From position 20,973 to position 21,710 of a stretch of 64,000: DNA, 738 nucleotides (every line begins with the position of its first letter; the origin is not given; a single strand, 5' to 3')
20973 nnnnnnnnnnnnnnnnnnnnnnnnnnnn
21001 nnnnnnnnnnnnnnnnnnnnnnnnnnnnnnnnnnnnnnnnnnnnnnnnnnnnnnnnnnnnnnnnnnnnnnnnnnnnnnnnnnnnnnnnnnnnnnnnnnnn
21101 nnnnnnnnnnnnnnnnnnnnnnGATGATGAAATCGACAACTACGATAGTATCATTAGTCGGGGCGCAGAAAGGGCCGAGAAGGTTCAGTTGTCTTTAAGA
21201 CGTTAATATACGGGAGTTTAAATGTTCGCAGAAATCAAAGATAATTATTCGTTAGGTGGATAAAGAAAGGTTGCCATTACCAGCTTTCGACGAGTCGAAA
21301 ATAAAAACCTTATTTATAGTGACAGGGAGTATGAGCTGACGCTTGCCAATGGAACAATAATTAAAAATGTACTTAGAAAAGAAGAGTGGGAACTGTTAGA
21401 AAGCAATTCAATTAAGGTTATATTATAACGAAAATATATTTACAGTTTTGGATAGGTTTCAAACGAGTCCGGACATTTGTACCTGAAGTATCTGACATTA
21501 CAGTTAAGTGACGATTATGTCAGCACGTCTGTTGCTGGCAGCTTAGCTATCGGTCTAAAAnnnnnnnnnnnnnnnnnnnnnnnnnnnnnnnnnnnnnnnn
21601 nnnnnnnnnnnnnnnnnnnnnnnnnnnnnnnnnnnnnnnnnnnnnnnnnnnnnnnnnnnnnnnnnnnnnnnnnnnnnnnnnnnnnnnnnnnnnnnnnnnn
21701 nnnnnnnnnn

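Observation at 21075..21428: Small SD-preceded ORFs after terF, one with an in-frame TAA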

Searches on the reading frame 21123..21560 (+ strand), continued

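Call 52: fold_search(model_id=the predicted structure, library=pdb)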
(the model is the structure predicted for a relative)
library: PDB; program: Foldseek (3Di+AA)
matches with E <= 10: 1117; with E <= 0.001: 0
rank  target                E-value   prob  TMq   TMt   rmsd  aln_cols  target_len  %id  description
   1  8esd_F                1.0e-01  0.84  0.39  0.36   5.2        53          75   15  Crystal structure of COMMD7-COMMD9-COMMD5-COMMD10 tetramer (released 2023-05-24)
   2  2jtm_MODEL_1_A        1.1e-01  0.80  0.43  0.47   4.3        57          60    7  Solution structure of Sso6901 from Sulfolobus solfataricus P2 (released 2008-04-29)
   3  7p8n_a                1.2e-01  0.75  0.37  0.05   8.9        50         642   22  TmHydABC- T. maritima hydrogenase with bridge closed (released 2022-09-14)
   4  8f2r_E                1.3e-01  0.75  0.38  0.15   5.4        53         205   15  Human CCC complex (released 2023-05-24)
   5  8p0w_E                1.4e-01  0.69  0.39  0.16   6.7        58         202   16  Structure of the human Commander complex COMMD ring (released 2024-03-20)
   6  9baz_C                1.6e-01  0.85  0.43  0.47   5.0        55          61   13  CryoEM structure of DIM2-HP1 complex (released 2024-07-24)
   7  2okl_A                2.5e-01  0.82  0.50  0.21   9.7        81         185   12  Crystal structure of Peptide Deformylase 2 with actinonin from Bacillus cereus (released 2008-01-15)
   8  9baq_C                3.1e-01  0.69  0.41  0.42   5.7        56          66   12  CryoEM structure of DIM2-HP1-H3K9me3-DNA complex (released 2024-07-24)
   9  1guo_C                3.3e-01  0.51  0.34  0.35   3.4        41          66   17  MopII from Clostridium pasteurianum complexed with molybdate (released 2002-02-08)
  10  1xtn_A                3.3e-01  0.16  0.28  0.19   8.2        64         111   11  crystal structure of CISK-PX domain with sulfates (released 2004-11-02)
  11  4bwg_I                3.5e-01  0.54  0.38  0.27   3.3        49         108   12  Structural basis of subtilase cytotoxin SubAB assembly (released 2013-08-14)
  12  1h6h                  3.5e-01  0.28  0.32  0.17   7.1        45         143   11  Structure of the PX domain from p40phox bound to phosphatidylinositol 3-phosphate (released 2001-11-01)
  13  7t4s_D                3.8e-01  0.66  0.41  0.19   4.7        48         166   21  CryoEM structure of the HCMV Pentamer gH/gL/UL128/UL130/UL131A in complex with NRP2 and neutralizing fabs 8I21 and 13H (released 2022-03-23)
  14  4d60_A                3.8e-01  0.13  0.25  0.13  11.3        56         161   16  Structure of a dimeric Plasmodium falciparum profilin mutant (released 2015-06-03)
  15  2okl_B                4.0e-01  0.57  0.41  0.17   9.7        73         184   14  Crystal structure of Peptide Deformylase 2 with actinonin from Bacillus cereus (released 2008-01-15)
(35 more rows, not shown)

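Call 57: search_solved_structures(query=L007:3706-3981:+, max_evalue=10)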
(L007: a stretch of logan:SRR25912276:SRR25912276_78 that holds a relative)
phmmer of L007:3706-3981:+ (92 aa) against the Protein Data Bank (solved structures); distinct sequences matched with E-value up to 10: 0.

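Call 58: search_solved_structures(query=L007:3170-3706:+, max_evalue=1)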
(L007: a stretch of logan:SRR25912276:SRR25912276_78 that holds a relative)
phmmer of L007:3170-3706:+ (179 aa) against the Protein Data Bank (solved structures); distinct sequences matched with E-value up to 1: 3.
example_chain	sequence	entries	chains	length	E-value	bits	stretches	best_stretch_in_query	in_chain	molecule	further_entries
4fxe_A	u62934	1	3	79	3e-06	30.5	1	2-62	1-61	Antitoxin RelB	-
2k29_A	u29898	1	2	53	6.7e-06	29.4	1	2-48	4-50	Antitoxin RelB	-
8x5x_B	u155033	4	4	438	0.36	14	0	90-143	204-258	Histamine H1 receptor,Soluble cytochrome b562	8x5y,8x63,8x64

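Call 59: search_solved_structures(query=L007:2538-2990:+, max_evalue=10)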
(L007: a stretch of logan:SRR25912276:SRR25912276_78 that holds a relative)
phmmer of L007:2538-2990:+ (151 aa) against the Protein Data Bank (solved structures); distinct sequences matched with E-value up to 10: 0.

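Call 61: find_homologous_proteins(query=L007:3706-3981:+, max_evalue=0.01)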
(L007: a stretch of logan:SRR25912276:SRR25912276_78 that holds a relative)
Query L007:3706-3981:+ (92 aa): 8 proteins with E <= 0.01 among 10 candidates.
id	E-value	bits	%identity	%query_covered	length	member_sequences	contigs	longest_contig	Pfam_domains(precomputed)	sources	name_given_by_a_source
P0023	6.2e-54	198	98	100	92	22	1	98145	-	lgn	-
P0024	5.7e-48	179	89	100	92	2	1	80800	-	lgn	-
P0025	1.6e-5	43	96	29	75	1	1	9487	-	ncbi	ncbi:hypothetical protein WJD25_23965, partial [Salmonella enterica subsp. enterica serovar Corvalli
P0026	1.7e-5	43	96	29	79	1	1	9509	-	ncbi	ncbi:hypothetical protein, partial [Escherichia coli]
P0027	1.8e-5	43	96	29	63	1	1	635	-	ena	-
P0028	2.9e-5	42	96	29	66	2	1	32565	-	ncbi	ncbi:hypothetical protein, partial [Escherichia coli]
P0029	4.0e-5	42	96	28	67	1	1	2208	-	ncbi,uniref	ncbi:hypothetical protein, partial [Escherichia coli]|uniref:hypothetical protein n=1 Tax=Escherichi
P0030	4.5e-5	41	96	28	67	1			-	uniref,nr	uniref:Uncharacterized protein n=1 Tax=Salmonella typhimurium TaxID=90371 RepID=A0A345WZG3_SALTM|nr:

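Call 70: predict_structure(alignment_id=A4)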
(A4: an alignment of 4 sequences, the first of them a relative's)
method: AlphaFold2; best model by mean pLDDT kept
length: 92 residues; sequences in the alignment: 4
mean_pLDDT: 56.3   pTM: 0.41
mean pLDDT of the five models: 56.3, 54.9, 52.8, 50.0, 47.8
residues with pLDDT >= 90: 0; 70-90: 11; 50-70: 51; < 50: 30
segments of 3 or more residues with pLDDT < 50: 1-5, 25-27, 68-76, 86-92
pLDDT, mean of each block of 10 residues (from residue 1): 52 67 55 62 51 70 55 49 48 41
secondary structure, 60 per line:
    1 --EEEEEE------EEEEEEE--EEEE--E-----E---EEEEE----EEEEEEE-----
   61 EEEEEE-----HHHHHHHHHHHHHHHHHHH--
elements in order: E3-8 E15-21 E24-27 E40-44 E49-55 E61-66 H72-90

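Call 76: find_homologous_proteins(query=L007:3170-3706:+, max_evalue=0.001)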
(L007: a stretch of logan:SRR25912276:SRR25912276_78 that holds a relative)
Query L007:3170-3706:+ (179 aa): 38 proteins with E <= 0.001 among 168 candidates.
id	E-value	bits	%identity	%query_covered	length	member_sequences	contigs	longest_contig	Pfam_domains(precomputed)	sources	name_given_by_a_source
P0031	2.6e-98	344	92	100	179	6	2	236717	PF04221.19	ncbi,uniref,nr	ncbi:type II toxin-antitoxin system RelB/DinJ family antitoxin [Lelliottia sp. SL45]|uniref:type II 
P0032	3.7e-86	305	95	85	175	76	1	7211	PF04221.19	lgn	-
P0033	3.1e-81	289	92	85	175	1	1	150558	PF04221.19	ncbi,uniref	ncbi:type II toxin-antitoxin system RelB/DinJ family antitoxin [Enterobacter hormaechei]|uniref:type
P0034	2.6e-58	214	97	60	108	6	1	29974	PF04221.19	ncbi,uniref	ncbi:type II toxin-antitoxin system RelB/DinJ family antitoxin, partial [Enterobacter asburiae]|unir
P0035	3.6e-49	185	56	93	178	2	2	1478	PF04221.19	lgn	-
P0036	4.8e-49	184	57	93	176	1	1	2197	PF04221.19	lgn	-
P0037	1.0e-46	177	54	93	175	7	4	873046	PF04221.19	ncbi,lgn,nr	ncbi:type II toxin-antitoxin system RelB/DinJ family antitoxin [Escherichia coli]|nr:type II toxin-a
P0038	8.6e-46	174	55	93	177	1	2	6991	PF04221.19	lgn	-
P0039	2.9e-45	172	54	93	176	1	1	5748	PF04221.19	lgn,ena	-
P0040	1.4e-40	157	51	91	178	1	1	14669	PF04221.19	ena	-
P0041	3.7e-39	152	48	93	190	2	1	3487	PF04221.19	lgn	-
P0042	5.4e-39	152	45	98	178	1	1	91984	PF04221.19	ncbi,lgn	ncbi:type II toxin-antitoxin system RelB/DinJ family antitoxin [Escherichia coli]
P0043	1.1e-38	151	45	98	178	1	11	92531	PF04221.19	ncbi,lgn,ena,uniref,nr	ncbi:type II toxin-antitoxin system RelB/DinJ family antitoxin [Citrobacter sp. Cpo142]|uniref:type 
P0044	1.2e-38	151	48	93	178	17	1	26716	PF04221.19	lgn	-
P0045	1.2e-38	150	45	98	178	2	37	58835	PF04221.19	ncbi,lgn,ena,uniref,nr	ncbi:type II toxin-antitoxin system RelB/DinJ family antitoxin [Citrobacter freundii]|uniref:type II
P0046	1.4e-38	150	49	93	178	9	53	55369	PF04221.19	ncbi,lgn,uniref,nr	ncbi:type II toxin-antitoxin system RelB/DinJ family antitoxin [Salmonella enterica subsp. enterica 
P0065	9.7e-26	109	36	96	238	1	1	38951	PF04221.19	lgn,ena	-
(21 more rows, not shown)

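Call 77: find_encoding_contigs(protein=P0037, flank=2500, max_places=3)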
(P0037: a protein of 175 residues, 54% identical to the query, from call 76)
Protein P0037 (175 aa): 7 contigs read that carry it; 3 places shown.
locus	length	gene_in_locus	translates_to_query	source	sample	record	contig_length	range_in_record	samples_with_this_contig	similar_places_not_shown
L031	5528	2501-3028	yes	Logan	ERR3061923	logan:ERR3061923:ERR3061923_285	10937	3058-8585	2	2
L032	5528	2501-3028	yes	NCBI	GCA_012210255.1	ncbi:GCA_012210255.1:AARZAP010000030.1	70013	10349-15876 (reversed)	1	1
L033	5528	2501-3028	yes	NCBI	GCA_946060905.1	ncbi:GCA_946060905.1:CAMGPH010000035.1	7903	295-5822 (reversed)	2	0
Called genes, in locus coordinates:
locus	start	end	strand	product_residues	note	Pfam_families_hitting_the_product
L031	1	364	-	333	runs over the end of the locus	PF10463:Peptidase_U49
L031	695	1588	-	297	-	-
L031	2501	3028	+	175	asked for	PF04221:RelB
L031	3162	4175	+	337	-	PF14280:DUF4365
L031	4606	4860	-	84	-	PF06163:DUF977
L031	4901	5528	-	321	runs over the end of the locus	-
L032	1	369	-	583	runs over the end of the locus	-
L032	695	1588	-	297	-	-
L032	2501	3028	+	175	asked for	PF04221:RelB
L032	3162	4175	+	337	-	PF14280:DUF4365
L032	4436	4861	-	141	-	PF06163:DUF977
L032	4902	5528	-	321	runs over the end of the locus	-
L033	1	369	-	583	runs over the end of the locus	-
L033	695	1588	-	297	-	-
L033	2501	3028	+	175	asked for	PF04221:RelB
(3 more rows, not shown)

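Call 78: find_encoding_contigs(protein=P0045, flank=2500, max_places=3)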
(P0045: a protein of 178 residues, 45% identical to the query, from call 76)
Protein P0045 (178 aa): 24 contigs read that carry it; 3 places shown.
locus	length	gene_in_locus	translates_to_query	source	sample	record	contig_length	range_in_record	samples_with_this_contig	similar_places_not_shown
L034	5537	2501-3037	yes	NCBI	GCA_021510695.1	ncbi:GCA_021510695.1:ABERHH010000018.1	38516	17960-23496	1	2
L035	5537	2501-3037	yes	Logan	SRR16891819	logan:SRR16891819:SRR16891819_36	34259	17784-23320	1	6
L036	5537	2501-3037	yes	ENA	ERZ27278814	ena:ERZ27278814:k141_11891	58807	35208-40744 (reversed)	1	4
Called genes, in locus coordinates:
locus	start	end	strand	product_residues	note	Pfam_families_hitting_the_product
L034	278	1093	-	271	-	PF00589:Phage_integrase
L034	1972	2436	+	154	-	-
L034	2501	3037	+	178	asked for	PF04221:RelB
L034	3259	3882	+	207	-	-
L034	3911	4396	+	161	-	-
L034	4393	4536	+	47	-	-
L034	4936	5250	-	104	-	-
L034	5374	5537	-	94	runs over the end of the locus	-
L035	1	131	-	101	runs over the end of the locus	PF28061:DinQ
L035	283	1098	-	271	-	PF00589:Phage_integrase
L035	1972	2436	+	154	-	-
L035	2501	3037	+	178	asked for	PF04221:RelB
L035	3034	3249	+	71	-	-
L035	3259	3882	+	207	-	-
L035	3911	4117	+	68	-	-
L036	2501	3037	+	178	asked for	PF04221:RelB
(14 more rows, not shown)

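Call 79: find_encoding_contigs(protein=P0046, flank=2500, max_places=3)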
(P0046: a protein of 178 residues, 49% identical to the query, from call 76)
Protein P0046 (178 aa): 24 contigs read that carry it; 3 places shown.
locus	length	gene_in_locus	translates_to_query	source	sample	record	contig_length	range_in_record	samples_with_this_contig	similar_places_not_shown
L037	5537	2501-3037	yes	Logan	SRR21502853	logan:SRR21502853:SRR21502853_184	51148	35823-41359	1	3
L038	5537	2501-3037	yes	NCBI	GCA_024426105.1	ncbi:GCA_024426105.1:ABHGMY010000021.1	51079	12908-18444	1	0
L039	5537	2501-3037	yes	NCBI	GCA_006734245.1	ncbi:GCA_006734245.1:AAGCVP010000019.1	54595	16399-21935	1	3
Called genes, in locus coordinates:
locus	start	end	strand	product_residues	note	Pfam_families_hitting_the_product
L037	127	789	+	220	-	PF01656:CbiA, PF07015:VirC1 (weak), PF09140:MipZ (faint), PF10609:ParA (weak), PF13614:AAA_31 (faint)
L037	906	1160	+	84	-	-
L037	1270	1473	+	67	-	-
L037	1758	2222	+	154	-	-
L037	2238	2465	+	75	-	-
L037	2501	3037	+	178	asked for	PF04221:RelB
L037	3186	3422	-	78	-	PF28061:DinQ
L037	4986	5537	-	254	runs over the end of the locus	PF02387:IncFII_repA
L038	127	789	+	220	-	PF01656:CbiA, PF07015:VirC1 (weak), PF09140:MipZ (faint), PF10609:ParA (weak), PF13614:AAA_31 (faint)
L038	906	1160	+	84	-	-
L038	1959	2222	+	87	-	-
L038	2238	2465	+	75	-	-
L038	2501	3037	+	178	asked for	PF04221:RelB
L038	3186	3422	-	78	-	PF28061:DinQ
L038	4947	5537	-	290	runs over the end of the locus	PF02387:IncFII_repA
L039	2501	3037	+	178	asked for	PF04221:RelB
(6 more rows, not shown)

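Call 80: find_encoding_contigs(protein=P0065, flank=2500, max_places=3)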
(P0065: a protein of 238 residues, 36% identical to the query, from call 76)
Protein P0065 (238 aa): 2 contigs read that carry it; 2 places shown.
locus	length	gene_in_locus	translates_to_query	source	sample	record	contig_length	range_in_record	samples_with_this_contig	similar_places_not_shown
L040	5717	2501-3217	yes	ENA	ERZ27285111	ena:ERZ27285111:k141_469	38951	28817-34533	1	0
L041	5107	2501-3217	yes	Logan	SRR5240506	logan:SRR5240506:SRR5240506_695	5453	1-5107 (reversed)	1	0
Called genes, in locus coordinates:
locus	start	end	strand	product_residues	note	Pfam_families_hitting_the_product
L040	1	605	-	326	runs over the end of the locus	PF05229:SCPU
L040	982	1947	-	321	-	-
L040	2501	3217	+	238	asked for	PF04221:RelB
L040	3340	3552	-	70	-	-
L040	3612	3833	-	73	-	-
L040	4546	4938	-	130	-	-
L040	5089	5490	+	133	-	PF22470:Histone_HNS_N, PF00816:Histone_HNS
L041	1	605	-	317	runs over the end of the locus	?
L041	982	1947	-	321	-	-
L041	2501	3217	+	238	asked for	PF04221:RelB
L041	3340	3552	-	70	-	-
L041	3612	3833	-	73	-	-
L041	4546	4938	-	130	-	-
